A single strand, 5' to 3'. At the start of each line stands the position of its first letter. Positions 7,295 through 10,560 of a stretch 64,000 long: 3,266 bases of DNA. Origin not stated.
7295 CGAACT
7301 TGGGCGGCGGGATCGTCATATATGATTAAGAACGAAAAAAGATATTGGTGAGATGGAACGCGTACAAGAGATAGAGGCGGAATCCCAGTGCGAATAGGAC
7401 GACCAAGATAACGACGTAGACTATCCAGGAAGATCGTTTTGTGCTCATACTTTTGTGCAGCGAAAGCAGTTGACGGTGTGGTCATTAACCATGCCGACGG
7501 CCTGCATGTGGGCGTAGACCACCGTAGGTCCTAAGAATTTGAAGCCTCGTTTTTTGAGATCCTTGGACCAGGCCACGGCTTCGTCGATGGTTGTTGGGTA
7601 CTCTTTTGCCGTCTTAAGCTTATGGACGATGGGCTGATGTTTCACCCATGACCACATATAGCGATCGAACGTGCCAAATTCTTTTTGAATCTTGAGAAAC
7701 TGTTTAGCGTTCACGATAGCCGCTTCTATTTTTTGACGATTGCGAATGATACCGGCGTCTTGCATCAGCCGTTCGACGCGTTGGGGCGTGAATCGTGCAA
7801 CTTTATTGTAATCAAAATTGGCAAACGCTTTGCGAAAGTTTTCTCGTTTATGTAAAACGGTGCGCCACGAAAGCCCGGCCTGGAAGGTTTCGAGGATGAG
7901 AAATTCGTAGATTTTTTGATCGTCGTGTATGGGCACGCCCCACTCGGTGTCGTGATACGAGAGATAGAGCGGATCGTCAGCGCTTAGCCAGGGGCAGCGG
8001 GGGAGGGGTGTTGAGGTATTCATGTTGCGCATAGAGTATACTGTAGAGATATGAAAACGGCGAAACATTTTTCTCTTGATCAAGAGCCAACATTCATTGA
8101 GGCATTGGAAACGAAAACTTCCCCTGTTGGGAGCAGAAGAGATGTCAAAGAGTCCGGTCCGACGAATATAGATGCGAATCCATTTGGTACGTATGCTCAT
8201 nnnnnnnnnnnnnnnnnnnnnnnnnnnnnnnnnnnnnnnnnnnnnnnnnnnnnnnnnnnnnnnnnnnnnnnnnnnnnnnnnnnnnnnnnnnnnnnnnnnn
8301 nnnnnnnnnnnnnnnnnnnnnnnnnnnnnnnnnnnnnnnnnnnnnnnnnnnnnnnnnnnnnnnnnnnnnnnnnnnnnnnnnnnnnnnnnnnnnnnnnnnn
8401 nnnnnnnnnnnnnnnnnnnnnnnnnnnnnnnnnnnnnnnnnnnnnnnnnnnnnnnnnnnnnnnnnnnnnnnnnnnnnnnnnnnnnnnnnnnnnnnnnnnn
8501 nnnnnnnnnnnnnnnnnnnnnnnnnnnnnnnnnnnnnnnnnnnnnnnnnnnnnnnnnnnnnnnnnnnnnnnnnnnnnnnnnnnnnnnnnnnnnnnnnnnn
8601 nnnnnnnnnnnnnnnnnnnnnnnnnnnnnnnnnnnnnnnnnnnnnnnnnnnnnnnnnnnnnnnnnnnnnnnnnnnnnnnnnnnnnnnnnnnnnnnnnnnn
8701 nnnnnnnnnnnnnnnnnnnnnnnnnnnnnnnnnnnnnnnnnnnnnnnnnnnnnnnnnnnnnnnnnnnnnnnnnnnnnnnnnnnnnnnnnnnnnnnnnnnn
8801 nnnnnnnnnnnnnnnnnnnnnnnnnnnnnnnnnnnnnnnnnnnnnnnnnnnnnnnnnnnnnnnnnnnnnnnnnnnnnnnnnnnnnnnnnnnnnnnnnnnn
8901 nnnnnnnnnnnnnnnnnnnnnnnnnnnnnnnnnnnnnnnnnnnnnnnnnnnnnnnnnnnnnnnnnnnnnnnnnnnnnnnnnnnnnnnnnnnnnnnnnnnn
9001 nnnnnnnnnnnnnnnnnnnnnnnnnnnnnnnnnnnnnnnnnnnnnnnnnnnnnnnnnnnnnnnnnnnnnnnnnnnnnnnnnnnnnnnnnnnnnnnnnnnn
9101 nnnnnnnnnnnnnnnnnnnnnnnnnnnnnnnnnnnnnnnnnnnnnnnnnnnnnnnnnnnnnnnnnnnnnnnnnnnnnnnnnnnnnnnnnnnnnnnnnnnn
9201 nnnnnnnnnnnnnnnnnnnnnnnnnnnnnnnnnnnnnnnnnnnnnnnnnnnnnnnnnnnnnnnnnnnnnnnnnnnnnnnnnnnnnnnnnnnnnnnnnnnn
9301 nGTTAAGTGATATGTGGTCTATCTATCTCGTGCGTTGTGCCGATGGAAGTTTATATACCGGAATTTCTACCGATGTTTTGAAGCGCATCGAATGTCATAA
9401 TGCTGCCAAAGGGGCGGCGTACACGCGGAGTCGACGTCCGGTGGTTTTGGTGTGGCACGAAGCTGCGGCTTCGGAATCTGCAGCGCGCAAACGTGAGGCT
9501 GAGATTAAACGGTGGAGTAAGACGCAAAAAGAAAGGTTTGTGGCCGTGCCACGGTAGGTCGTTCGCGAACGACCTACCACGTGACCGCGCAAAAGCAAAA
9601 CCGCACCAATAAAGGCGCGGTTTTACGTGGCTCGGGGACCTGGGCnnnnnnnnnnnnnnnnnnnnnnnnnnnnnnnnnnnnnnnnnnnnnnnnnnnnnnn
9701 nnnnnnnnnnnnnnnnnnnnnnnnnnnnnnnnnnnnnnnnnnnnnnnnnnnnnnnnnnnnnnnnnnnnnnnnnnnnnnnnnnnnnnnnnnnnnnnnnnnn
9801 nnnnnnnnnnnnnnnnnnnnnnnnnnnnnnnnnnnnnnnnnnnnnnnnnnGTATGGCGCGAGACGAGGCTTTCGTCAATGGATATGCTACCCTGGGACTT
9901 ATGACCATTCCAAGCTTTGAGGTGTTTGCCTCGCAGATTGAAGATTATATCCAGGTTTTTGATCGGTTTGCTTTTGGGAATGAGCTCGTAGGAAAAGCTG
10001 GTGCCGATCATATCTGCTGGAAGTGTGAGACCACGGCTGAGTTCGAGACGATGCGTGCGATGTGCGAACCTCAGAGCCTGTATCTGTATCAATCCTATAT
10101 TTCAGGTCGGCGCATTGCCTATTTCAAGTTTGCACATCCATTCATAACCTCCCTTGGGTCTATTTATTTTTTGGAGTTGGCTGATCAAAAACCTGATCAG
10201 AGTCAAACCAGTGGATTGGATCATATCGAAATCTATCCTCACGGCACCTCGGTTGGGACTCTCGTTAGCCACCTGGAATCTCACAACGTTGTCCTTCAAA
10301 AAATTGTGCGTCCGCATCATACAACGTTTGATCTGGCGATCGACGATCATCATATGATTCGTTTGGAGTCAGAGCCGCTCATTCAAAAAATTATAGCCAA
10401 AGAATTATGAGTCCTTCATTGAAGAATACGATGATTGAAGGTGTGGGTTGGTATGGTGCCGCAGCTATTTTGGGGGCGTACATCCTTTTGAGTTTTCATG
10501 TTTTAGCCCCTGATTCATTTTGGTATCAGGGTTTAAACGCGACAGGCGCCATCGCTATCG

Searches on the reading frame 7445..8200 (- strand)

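Call 59: search_protein_families(library=pfam, proteins=[window:7445-8200:-])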
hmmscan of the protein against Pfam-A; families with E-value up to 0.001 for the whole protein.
window:7445-8200:- (251 aa): 1 family
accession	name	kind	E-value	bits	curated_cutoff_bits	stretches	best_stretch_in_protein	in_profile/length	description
PF03352.18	Adenine_glyco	-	4.3e-81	271.4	25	1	73-247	3-176/177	Methyladenine glycosylase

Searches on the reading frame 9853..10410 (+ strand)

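Call 59: search_protein_families(library=pfam, proteins=[window:9853-10410:+])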
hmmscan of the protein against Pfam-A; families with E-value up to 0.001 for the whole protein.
window:9853-10410:+ (185 aa): 1 family
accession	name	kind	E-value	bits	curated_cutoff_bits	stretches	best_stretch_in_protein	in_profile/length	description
PF06185.18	YecM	-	1.2e-10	41.9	25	1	46-128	27-109/180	YecM protein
